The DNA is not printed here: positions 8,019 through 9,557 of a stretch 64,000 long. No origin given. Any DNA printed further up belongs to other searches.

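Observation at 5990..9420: Low-GC island with AT-rich leader, two tandem Flp pilins, two TadE-like pseudopilins and a TadG-vWA protein, but no Tad secretion machinery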

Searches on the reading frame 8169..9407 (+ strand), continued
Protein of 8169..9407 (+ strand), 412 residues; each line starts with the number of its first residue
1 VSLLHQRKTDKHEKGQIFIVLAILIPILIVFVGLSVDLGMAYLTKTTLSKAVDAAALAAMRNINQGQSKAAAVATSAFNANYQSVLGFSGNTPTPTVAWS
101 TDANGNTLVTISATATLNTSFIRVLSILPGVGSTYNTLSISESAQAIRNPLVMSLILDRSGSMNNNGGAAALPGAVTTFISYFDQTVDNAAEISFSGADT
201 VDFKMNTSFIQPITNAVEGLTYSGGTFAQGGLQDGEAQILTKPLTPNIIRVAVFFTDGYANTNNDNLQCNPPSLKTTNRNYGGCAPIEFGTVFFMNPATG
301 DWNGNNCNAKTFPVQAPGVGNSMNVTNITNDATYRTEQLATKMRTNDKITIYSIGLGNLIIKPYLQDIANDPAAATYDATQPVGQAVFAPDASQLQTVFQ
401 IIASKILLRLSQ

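Call 27: find_encoding_contigs(protein=P0119, flank=10000, max_places=2)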
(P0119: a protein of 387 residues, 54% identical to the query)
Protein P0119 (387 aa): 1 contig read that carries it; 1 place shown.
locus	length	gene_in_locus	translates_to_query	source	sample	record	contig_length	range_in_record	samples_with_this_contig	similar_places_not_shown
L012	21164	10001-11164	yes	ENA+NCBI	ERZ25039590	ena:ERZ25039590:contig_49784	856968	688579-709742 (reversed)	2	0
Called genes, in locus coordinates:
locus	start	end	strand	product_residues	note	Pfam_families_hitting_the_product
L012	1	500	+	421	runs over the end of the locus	PF05598:DUF772, PF01609:DDE_Tnp_1, PF13751:DDE_Tnp_1_6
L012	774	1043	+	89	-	PF10041:DUF2277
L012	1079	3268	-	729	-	PF13549:ATP-grasp_5, PF02629:CoA_binding (weak), PF13380:CoA_binding_2, PF13607:Succ_CoA_lig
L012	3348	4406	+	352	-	PF00389:2-Hacid_dh, PF02826:2-Hacid_dh_C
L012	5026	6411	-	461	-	PF00072:Response_reg, PF00158:Sigma54_activat, PF14532:Sigma54_activ_2, PF07728:AAA_5 (weak), PF25601:AAA_lid_14, PF02954:HTH_8 (weak)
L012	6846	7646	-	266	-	PF13276:HTH_21, PF00665:rve, PF13683:rve_3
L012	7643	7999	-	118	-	PF01527:HTH_Tnp_1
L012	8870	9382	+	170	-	PF07811:TadE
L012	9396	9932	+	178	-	PF07811:TadE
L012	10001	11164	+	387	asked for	PF13400:Tad, PF00092:VWA (weak), PF13519:VWA_2 (weak)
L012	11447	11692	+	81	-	-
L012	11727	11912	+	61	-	PF12728:HTH_17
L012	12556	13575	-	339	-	-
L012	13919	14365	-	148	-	-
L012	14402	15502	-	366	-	PF13400:Tad (weak)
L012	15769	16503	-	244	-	PF00977:His_biosynth, PF01207:Dus (faint)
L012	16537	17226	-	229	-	PF00475:IGPD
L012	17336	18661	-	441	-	PF00815:Histidinol_dh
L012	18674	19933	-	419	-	PF00275:EPSP_synthase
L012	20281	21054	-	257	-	PF17827:PrmC_N, PF01135:PCMT (weak), PF03602:Cons_hypoth95, PF05175:MTS, PF06325:PrmA, PF13489:Methyltransf_23 (weak), PF13847:Methyltransf_31, PF13649:Methyltransf_25, +7 more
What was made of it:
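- In some Binataceae the same interval holds IS elements, an inverted cassette and extra Tad genes (L012/L021, call 27).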

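Call 37: find_related_loci(query=A1, collection=genome_contigs, flank=10000)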
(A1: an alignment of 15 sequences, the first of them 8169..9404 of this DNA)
Query A1 (412 aa) in genome_contigs; peptide patterns used: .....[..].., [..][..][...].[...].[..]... (x = any residue, [..] = any of these).
143 stretches matched a pattern; 87 encode a relative of the query (tblastn E <= 1e-3); the best 80 are kept; 80 distinct loci.
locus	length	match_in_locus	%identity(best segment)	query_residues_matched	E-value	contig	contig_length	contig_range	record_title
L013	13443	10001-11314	61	2-412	1e-158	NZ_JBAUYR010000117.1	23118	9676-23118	MAG: Candidatus Binatus sp. isolate MFD06940_ilm_asm_bin44 k127_502365, whole genome shotgun sequence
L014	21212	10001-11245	64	1-412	1e-158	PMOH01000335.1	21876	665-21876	MAG: Deltaproteobacteria bacterium isolate palsa_1089 73.20110600_P1M.15_contig_7142, whole genome shotgun sequence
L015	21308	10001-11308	62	1-412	3e-156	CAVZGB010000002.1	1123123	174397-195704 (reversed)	MAG: uncultured delta proteobacterium isolate MFD05521.bin.1.220 genome assembly, contig: contig_13144, whole genome sho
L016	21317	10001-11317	59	1-412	9e-156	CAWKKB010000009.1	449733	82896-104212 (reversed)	MAG: uncultured delta proteobacterium isolate MFD00731.bin.2.133 genome assembly, contig: contig_697, whole genome shotg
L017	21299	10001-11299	60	1-412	1e-154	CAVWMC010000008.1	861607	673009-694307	MAG: uncultured delta proteobacterium isolate MFD04463.bin.1.288 genome assembly, contig: contig_34695, whole genome sho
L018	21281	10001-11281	62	1-412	2e-146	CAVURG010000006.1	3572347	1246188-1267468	MAG: uncultured delta proteobacterium isolate MFD01299.bin.2.36 genome assembly, contig: contig_3968, whole genome shotg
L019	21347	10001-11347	58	1-412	3e-142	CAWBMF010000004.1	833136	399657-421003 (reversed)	MAG: uncultured delta proteobacterium isolate MFD00731.bin.1.188 genome assembly, contig: contig_2712, whole genome shot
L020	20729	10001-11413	53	1-412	2e-126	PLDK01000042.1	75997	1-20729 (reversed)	MAG: Deltaproteobacteria bacterium isolate palsa_1114 73.20111000_P2D.7_contig_1215, whole genome shotgun sequence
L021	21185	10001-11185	53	11-412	3e-120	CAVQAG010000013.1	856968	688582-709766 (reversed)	MAG: uncultured delta proteobacterium isolate MFD09286.bin.2.82 genome assembly, contig: contig_49784, whole genome shot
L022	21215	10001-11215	52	1-412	2e-119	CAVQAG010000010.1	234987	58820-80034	MAG: uncultured delta proteobacterium isolate MFD09286.bin.2.82 genome assembly, contig: contig_42065, whole genome shot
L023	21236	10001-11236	48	1-412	2e-118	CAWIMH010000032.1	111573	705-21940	MAG: uncultured proteobacterium isolate MFD05377.bin.1.214 genome assembly, contig: contig_95559, whole genome shotgun s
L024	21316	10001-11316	59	1-412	5e-118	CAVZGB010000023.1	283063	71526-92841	MAG: uncultured delta proteobacterium isolate MFD05521.bin.1.220 genome assembly, contig: contig_90200, whole genome sho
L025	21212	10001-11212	52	2-412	1e-117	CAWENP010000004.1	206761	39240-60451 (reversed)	MAG: uncultured delta proteobacterium isolate MFD02248.bin.1.176 genome assembly, contig: contig_17142, whole genome sho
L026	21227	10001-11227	50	1-412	1e-115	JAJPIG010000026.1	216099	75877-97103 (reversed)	MAG: Proteobacteria bacterium isolate Centralia_MAG_294 k107_2522982, whole genome shotgun sequence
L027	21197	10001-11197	51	8-412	2e-115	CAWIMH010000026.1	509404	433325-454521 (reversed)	MAG: uncultured proteobacterium isolate MFD05377.bin.1.214 genome assembly, contig: contig_74714, whole genome shotgun s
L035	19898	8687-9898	49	2-412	4e-112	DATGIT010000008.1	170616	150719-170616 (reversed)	MAG TPA_asm: Candidatus Binataceae bacterium isolate SMAG_U9814 k141_674838, whole genome shotgun sequence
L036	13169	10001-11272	47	1-412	1e-111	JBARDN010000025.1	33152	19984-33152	MAG: Candidatus Binataceae bacterium isolate MFD06347_ilm_asm_bin10 k127_362525, whole genome shotgun sequence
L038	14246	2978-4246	47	1-412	2e-104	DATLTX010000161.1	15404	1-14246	MAG TPA_asm: Candidatus Binataceae bacterium isolate SMAG_U13968 k141_367896, whole genome shotgun sequence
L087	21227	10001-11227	48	1-412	7e-103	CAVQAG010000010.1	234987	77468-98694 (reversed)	MAG: uncultured delta proteobacterium isolate MFD09286.bin.2.82 genome assembly, contig: contig_42065, whole genome shot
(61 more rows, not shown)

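Call 40: search_protein_families(library=pfam, proteins=[L038:233-1315:-, L038:1940-2404:+, L038:2417-2965:+, L038:4562-6100:+, L038:6258-7196:-, L038:7198-8145:-, L038:8150-9526:-, L038:9538-10764:-, L038:10808-12973:-, L038:12970-14145:-], max_evalue=0.0001)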
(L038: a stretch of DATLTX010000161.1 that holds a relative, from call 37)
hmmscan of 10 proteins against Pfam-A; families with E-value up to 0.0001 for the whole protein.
L038:233-1315:- (360 aa): 1 family
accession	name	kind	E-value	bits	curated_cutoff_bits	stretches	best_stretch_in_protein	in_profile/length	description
PF00296.26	Bac_luciferase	-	2.8e-48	165.3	27.9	1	42-334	20-313/314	Luciferase-like monooxygenase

L038:1940-2404:+ (154 aa): 1 family
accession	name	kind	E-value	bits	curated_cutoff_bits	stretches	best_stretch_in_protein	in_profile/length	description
PF07811.17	TadE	-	5.8e-17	62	22.9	1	15-57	1-43/43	TadE-like protein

L038:2417-2965:+ (182 aa): 1 family
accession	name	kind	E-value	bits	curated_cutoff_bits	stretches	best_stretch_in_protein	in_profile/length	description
PF07811.17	TadE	-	3.4e-10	40.3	22.9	1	22-62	1-41/43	TadE-like protein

L038:4562-6100:+ (512 aa): 7 families
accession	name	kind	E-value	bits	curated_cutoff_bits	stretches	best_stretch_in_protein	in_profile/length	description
PF00158.32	Sigma54_activat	-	1.5e-64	217.2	20.2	1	156-321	2-167/168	Sigma-54 interaction domain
PF00072.30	Response_reg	-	3.1e-23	82.5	30.2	1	17-126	1-110/111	Response regulator receiver domain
PF25601.1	AAA_lid_14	-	3.4e-22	78.5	27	1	327-395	1-70/87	AAA+ ATPase lid domain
PF14532.12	Sigma54_activ_2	-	1.6e-14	54.8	25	1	156-326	1-138/138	Sigma-54 interaction domain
PF07728.20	AAA_5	-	1.5e-07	31.9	22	1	180-299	3-125/139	AAA domain (dynein-related subfamily)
PF02954.25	HTH_8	-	3.9e-06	26.9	22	1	476-509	8-41/42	Bacterial regulatory protein, Fis family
PF07724.20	AAA_2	-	9.5e-06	26.2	27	1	178-289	5-114/166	AAA domain (Cdc48 subfamily)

L038:6258-7196:- (312 aa): 1 family
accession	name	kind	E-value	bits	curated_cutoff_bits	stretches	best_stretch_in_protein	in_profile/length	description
PF00482.28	T2SSF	-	1.2e-20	74.1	25.2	1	170-298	2-124/125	Type II secretion system (T2SS), protein F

L038:7198-8145:- (315 aa): 1 family
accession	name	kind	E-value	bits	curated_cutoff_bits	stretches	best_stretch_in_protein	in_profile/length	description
PF00482.28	T2SSF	-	2.7e-15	56.9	25.2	1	148-272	2-123/125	Type II secretion system (T2SS), protein F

L038:8150-9526:- (458 aa): 1 family
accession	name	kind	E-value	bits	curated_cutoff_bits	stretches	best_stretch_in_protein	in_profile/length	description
PF00437.27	T2SSE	-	4.1e-66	223.6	24.9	1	103-384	4-283/370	Type II/IV secretion system protein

L038:9538-10764:- (408 aa): 2 families
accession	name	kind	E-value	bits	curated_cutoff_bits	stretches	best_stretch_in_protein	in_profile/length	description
PF13614.12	AAA_31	-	2.9e-08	34.3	27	1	143-274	2-136/177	AAA domain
PF10609.15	ParA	-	1.4e-05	25.1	27.1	0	143-199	4-59/246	NUBPL iron-transfer P-loop NTPase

L038:10808-12973:- (721 aa): 2 families
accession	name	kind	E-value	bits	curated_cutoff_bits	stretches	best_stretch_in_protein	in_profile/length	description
PF00263.26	Secretin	-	3.2e-39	134.7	27.5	1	525-684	2-169/169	Bacterial type II and III secretion system protein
PF13629.12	T2SS-T3SS_pil_N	-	7.7e-20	70.8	23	1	348-416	2-71/72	Pilus formation protein N terminal region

L038:12970-14145:- (391 aa): 2 families
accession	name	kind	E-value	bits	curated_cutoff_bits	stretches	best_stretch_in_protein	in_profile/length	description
PF16976.10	RcpC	-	1.2e-26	93.2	28.8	1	131-231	6-114/114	Flp pilus assembly protein RcpC/CpaB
PF08666.17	SAF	-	1.4e-06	29.2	21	1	59-118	3-62/63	SAF domain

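Call 43: find_homologous_proteins(query=L038:8150-9526:-, max_evalue=1e-50)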
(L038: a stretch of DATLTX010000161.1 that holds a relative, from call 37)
Query L038:8150-9526:- (458 aa): 8000 proteins with E <= 1e-50 among 8000 candidates; the best 120 are listed.
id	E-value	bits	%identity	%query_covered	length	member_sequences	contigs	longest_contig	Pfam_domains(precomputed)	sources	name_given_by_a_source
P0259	4.4e-292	986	100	100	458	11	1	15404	PF00437.27,PF27713.1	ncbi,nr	ncbi:MAG TPA: TadA family conjugal transfer-associated ATPase [Candidatus Binataceae bacterium]|nr:T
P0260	3.2e-281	950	96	100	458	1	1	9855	PF00437.27,PF27713.1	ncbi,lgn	-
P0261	6.7e-280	946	95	100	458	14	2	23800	PF00437.27,PF27713.1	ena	-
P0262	5.7e-277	936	94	100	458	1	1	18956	PF00437.27,PF27713.1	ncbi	ncbi:MAG: TadA family conjugal transfer-associated ATPase [Candidatus Binataceae bacterium]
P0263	9.6e-270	913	91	100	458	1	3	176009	PF00437.27,PF27713.1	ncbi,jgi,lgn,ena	jgi:pilus assembly protein CpaF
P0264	3.7e-269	911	91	100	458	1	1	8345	PF00437.27,PF27713.1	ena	-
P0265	1.3e-263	892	89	100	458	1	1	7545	PF00437.27,PF27713.1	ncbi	-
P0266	2.5e-254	862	86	100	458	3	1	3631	PF00437.27,PF27713.1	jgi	jgi:pilus assembly protein CpaF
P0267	1.3e-253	860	86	100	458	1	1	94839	PF00437.27,PF27713.1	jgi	jgi:pilus assembly protein CpaF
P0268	4.6e-253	858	86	99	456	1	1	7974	PF00270.36,PF00437.27,PF27713.1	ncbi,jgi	jgi:pilus assembly protein CpaF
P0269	6.1e-253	857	86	100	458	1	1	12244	PF00437.27,PF27713.1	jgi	jgi:pilus assembly protein CpaF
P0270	2.6e-252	855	85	100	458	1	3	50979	PF00437.27,PF27713.1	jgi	jgi:pilus assembly protein CpaF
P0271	4.2e-252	855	85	99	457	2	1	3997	PF00437.27,PF27713.1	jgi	jgi:pilus assembly protein CpaF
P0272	4.5e-252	854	85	99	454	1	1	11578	PF00437.27,PF27713.1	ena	-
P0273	5.0e-252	854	85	99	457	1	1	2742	PF00437.27,PF27713.1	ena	-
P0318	2.4e-244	829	83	99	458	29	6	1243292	PF00437.27,PF27713.1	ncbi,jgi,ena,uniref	ncbi:MAG: CpaF family protein [Candidatus Binatus sp.]|jgi:pilus assembly protein CpaF|uniref:CpaF f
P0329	7.7e-241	817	82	99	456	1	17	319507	PF00437.27,PF27713.1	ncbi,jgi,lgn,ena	jgi:pilus assembly protein CpaF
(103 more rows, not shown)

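Call 44: find_encoding_contigs(protein=P0329, flank=10000, max_places=3)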
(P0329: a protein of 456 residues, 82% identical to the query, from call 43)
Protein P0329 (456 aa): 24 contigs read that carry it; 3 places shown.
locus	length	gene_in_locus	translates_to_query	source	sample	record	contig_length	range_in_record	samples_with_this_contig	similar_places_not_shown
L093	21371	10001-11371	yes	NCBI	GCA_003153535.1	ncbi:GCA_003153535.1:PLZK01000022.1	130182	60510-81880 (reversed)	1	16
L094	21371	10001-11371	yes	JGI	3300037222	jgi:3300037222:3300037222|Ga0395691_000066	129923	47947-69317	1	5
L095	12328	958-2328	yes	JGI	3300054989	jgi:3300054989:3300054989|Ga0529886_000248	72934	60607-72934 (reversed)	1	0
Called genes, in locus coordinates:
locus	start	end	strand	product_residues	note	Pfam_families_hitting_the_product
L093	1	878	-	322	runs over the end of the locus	PF01379:Porphobil_deam, PF03900:Porphobil_deamC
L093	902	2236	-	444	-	PF05201:GlutR_N, PF01488:Shikimate_DH, PF00745:GlutR_dimer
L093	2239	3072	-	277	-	PF01578:Cytochrom_C_asm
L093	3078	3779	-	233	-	PF13241:NAD_binding_7, PF14824:Sirohm_synth_M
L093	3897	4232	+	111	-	PF02643:DUF192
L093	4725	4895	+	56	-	PF04964:Flp_Fap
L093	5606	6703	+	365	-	PF08666:SAF, PF16976:RcpC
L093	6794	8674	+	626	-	PF13629:T2SS-T3SS_pil_N, PF00263:Secretin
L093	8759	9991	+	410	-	PF01656:CbiA (weak), PF13614:AAA_31 (weak)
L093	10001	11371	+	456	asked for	PF00437:T2SSE, PF27713:UCP018868 (weak)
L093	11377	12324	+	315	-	PF00482:T2SSF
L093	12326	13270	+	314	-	PF00482:T2SSF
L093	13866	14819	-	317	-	-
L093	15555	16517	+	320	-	PF01436:NHL (faint)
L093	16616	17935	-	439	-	PF07690:MFS_1, PF13347:MFS_2 (weak)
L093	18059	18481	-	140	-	PF00571:CBS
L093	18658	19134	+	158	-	PF01258:zf-dskA_traR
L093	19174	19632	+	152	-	PF00582:Usp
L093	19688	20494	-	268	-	PF00582:Usp, PF00571:CBS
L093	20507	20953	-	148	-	PF00582:Usp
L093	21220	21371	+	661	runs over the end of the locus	PF01135:PCMT, PF05139:Erythro_esteras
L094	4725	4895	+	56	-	PF04964:Flp_Fap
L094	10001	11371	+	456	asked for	PF00437:T2SSE, PF27713:UCP018868 (weak)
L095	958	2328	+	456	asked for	PF00437:T2SSE, PF27713:UCP018868 (weak)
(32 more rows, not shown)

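Call 54: predict_structure(alignment_id=A4)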
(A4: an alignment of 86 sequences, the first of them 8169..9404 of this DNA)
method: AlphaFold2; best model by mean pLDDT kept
length: 412 residues; sequences in the alignment: 86
mean_pLDDT: 89.2   pTM: 0.82
mean pLDDT of the five models: 89.2, 88.1, 87.2, 86.5, 82.1
residues with pLDDT >= 90: 272; 70-90: 106; 50-70: 26; < 50: 8
segments of 3 or more residues with pLDDT < 50: 1-8
pLDDT, mean of each block of 10 residues (from residue 1): 46 70 88 89 92 95 91 95 70 92 90 91 78 78 94 96 91 97 94 91 95 96 91 97 90 92 90 74 78 88 80 95 93 97 97 93 96 97 97 97 94 86
secondary structure, 60 per line:
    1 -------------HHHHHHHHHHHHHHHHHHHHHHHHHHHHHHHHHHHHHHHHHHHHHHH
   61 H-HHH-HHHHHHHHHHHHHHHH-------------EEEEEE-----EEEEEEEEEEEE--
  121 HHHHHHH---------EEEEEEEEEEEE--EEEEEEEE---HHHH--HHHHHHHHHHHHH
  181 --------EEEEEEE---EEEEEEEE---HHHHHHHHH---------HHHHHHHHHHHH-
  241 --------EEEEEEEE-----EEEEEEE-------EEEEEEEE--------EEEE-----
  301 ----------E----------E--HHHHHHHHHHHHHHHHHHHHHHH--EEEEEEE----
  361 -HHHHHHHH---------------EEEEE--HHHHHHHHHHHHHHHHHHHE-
elements in order: H14-61 H67-82 E96-101 E107-118 H121-127 E137-148 E151-158 H162-165 H168-180 E189-195 E199-206 H210-218 H228-239 E249-256 E262-268 E276-283 E292-295 H325-347 E350-356 H362-369 E385-389 H392-410
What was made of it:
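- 8169..9407 (+): TadG-like modular minor pilin with a C-terminal vWA domain and MIDAS motif (412 aa). The AF2 model has pLDDT 89.2 and pTM 0.82 (call 54).
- On TadG/CpaL-type modular minor pilin with vWA: The AF2 model has a helix at 14-61 followed by a beta-sheet at 96-148 (call 54).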
